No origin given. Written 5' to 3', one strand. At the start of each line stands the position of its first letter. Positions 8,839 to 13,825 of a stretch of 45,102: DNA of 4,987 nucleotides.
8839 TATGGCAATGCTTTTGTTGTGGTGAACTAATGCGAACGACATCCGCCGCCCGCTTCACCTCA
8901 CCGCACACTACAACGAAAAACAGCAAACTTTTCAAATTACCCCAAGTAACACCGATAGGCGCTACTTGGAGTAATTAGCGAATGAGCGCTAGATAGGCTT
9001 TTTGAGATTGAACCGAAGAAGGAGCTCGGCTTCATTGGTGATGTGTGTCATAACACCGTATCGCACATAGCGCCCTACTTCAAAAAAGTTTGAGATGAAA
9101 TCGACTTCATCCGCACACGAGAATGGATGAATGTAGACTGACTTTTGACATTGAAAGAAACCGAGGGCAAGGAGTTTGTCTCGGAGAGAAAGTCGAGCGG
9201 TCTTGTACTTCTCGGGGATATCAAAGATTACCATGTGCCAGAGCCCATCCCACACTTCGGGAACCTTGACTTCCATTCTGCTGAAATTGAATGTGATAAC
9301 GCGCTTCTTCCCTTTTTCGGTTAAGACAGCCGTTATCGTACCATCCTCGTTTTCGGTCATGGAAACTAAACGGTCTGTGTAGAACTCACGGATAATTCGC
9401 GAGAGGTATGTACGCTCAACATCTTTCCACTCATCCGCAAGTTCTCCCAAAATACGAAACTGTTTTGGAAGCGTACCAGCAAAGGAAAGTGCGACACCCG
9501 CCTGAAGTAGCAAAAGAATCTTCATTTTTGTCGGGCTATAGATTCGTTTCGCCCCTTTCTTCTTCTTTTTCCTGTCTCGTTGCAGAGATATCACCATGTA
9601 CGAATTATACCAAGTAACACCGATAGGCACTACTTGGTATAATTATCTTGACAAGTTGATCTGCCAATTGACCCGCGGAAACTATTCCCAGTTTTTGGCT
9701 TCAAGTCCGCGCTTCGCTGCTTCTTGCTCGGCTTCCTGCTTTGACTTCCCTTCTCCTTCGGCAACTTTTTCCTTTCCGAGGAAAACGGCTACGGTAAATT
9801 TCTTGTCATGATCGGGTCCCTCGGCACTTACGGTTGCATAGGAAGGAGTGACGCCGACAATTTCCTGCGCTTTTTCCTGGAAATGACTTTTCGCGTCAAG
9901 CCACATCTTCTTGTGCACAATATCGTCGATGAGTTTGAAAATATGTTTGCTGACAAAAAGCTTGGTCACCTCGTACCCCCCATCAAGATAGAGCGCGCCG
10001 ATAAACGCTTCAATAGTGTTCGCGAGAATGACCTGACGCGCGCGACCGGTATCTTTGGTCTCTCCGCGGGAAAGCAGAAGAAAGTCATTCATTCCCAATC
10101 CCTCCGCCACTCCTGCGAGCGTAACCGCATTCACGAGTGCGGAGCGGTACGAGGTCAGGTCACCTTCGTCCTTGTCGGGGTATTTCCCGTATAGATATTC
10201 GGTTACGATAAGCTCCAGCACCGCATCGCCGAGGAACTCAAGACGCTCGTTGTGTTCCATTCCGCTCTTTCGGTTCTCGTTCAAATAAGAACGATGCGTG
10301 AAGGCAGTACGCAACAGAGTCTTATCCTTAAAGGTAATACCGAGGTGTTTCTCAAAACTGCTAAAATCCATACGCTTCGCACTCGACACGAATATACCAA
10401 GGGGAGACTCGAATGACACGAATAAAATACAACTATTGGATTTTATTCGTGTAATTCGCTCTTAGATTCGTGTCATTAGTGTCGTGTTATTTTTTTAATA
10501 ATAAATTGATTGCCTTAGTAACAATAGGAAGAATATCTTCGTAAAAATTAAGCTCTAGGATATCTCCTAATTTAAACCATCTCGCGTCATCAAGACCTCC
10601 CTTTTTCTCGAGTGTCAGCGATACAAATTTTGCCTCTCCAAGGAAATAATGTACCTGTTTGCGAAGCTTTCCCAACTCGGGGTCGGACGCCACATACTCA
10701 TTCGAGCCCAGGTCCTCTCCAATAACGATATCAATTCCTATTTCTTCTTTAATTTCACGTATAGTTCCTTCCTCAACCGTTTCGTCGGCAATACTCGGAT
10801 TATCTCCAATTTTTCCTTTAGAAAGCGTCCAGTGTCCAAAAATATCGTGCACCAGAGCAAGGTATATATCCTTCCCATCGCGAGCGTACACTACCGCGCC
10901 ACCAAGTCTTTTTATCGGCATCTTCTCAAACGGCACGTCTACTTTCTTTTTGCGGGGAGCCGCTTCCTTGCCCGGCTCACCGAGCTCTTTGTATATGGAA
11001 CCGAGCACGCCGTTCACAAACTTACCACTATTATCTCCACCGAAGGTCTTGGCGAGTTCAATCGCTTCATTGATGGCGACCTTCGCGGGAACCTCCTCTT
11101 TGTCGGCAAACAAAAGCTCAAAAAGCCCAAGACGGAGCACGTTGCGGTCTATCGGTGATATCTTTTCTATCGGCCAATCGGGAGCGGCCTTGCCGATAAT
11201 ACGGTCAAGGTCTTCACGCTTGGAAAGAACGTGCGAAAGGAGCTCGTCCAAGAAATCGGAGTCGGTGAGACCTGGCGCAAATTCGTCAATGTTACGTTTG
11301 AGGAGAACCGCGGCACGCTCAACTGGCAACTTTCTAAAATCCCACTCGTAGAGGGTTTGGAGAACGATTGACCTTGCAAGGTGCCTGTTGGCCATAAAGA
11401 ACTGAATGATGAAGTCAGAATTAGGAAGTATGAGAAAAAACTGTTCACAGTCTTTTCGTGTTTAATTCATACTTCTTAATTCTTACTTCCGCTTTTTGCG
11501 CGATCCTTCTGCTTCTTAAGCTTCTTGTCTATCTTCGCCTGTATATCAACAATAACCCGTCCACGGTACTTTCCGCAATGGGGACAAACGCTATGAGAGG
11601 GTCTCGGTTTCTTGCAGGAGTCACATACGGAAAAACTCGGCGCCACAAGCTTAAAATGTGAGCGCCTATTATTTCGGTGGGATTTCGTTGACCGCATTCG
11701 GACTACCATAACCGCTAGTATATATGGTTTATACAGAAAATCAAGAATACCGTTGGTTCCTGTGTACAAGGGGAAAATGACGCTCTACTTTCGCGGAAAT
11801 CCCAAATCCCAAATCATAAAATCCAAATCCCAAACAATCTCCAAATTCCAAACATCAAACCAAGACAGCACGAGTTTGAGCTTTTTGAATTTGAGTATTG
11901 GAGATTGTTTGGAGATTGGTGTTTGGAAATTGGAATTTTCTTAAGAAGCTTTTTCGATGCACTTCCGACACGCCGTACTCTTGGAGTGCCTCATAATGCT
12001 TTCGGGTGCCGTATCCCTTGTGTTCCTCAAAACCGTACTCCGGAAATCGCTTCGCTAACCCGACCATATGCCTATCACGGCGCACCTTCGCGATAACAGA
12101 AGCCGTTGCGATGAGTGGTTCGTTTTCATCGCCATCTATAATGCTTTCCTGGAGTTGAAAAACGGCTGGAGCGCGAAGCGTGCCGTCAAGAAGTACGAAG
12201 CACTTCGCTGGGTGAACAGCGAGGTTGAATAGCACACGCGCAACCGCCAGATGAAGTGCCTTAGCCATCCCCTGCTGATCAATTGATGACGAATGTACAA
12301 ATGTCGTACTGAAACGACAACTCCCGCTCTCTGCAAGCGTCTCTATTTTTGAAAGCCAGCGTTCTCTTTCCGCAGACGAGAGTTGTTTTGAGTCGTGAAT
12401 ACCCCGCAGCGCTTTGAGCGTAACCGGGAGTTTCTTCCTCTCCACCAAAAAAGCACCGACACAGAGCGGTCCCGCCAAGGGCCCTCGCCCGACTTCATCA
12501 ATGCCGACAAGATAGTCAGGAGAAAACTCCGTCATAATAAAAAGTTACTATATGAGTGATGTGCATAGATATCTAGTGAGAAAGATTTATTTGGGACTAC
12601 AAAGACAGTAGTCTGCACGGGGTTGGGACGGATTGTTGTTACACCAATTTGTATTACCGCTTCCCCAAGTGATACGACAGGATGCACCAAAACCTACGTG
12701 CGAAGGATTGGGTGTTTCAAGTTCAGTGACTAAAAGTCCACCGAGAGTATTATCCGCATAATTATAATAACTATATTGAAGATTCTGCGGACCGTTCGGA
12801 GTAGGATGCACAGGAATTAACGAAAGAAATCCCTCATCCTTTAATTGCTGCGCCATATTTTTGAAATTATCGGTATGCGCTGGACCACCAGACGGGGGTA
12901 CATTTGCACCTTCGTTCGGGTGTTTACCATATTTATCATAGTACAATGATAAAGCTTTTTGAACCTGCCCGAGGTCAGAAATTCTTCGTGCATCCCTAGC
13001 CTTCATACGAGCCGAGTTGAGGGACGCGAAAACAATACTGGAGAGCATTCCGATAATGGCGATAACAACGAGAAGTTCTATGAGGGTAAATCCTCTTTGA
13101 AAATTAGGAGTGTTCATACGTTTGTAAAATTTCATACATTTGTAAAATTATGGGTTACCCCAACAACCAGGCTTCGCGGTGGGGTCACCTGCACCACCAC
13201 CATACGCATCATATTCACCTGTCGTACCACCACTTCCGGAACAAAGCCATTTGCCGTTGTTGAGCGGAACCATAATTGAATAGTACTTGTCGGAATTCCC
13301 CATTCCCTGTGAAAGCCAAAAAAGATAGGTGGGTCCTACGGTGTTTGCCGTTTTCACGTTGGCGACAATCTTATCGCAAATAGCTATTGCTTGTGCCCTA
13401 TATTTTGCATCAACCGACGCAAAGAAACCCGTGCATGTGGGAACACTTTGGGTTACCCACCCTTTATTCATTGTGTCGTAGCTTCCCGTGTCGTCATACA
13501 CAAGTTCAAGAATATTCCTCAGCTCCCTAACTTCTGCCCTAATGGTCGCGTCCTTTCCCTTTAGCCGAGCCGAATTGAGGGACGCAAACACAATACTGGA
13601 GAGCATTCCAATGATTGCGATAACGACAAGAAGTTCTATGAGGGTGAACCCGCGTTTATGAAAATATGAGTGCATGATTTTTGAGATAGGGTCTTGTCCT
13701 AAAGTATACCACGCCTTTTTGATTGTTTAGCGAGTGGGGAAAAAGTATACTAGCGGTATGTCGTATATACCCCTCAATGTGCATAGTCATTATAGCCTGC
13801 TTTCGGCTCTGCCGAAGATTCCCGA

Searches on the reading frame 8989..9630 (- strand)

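Call 67: search_protein_families(library=pfam, max_evalue=0.0001, proteins=[window:8989-9630:-])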
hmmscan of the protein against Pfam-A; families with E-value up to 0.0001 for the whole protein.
window:8989-9630:- (213 aa): 1 family
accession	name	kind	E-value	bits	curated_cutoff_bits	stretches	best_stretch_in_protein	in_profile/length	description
PF20803.2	PaaX_M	-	2.2e-19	69.8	24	1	125-198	2-75/83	PaaX protein central Cas2-like domain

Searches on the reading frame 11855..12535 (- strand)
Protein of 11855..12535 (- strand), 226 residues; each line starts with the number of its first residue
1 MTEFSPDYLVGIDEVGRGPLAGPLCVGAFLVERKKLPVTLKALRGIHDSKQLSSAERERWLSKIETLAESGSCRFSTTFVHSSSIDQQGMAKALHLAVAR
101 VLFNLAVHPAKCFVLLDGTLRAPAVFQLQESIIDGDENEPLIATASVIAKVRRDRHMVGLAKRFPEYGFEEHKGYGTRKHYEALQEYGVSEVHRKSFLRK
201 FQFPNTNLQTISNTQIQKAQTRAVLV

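Call 67: search_protein_families(library=pfam, max_evalue=0.0001, proteins=[window:11855-12535:-])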
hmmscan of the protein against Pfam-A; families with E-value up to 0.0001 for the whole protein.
window:11855-12535:- (226 aa): 1 family
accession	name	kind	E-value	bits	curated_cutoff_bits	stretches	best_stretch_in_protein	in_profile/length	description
PF01351.25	RNase_HII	-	1.1e-37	130.3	25.8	1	10-198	1-197/199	Ribonuclease HII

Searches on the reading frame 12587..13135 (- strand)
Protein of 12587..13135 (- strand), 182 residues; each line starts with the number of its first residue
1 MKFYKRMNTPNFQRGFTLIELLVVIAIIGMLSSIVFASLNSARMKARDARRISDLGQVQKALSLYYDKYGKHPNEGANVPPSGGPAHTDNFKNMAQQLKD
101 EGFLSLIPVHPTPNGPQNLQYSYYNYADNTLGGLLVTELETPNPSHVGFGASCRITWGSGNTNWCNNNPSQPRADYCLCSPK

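Call 68: search_protein_families(library=pfam, max_evalue=0.0001, proteins=[window:12587-13135:-])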
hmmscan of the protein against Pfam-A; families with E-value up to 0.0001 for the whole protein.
window:12587-13135:- (182 aa): 1 family
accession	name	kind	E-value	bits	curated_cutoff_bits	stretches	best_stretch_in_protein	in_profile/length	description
PF07963.17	N_methyl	-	8.5e-10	38.2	21.2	1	13-36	4-27/27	Prokaryotic N-terminal methylation motif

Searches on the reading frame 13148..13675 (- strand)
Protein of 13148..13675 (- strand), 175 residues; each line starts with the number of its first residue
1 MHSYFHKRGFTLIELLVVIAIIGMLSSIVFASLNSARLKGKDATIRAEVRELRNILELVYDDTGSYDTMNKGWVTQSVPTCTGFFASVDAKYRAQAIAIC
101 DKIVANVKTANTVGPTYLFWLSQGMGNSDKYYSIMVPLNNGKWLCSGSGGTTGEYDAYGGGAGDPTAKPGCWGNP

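Call 68: search_protein_families(library=pfam, max_evalue=0.0001, proteins=[window:13148-13675:-])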
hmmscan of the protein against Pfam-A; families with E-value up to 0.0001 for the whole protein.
window:13148-13675:- (175 aa): 1 family
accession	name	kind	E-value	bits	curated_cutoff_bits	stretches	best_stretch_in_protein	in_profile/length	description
PF07963.17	N_methyl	-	4.9e-09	35.8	21.2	1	6-30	3-27/27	Prokaryotic N-terminal methylation motif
